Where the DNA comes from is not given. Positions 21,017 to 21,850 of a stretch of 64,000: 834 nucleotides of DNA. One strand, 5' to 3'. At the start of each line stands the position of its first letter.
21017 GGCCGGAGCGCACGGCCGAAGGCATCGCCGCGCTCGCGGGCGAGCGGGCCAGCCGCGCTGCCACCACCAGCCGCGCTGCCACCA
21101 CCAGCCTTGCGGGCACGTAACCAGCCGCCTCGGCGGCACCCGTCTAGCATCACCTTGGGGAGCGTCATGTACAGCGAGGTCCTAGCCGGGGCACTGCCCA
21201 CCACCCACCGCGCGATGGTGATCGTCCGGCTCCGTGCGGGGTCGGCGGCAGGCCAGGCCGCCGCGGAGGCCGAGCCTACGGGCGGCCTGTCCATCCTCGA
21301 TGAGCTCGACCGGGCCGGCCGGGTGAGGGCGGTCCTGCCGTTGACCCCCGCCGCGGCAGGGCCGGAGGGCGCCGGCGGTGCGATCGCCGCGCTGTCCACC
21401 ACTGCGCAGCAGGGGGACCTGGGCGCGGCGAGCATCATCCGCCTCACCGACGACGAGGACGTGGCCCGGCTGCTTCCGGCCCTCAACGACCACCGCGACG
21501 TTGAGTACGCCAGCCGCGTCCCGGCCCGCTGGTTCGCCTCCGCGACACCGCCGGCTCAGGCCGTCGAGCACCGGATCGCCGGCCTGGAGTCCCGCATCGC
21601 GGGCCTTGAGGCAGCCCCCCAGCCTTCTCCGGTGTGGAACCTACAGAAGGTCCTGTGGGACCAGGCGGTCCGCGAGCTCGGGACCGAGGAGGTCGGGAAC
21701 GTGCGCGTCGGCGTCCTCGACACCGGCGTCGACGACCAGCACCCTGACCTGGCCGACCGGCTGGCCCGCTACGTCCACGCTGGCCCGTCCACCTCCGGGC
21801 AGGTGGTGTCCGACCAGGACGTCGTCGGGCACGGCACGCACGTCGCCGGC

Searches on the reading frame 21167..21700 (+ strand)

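Call 50: search_protein_families(library=pfam, proteins=[window:21167-21700:+], max_evalue=5)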
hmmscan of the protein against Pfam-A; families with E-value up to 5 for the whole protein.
window:21167-21700:+ (178 aa): 3 families
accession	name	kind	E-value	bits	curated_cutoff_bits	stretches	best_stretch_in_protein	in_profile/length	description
PF23991.1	DUF7310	-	0.068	14.1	40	1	125-152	27-54/83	Coiled-coil region of unknown function (DUF7310)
PF22148.1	Fervidolysin_NPro-like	-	0.071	13.9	21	1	88-116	51-79/81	Fervidolysin N-terminal prodomain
PF23368.1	DUF7092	-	0.38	11.8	24.5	1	118-169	2-48/77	Domain of unknown function (DUF7092)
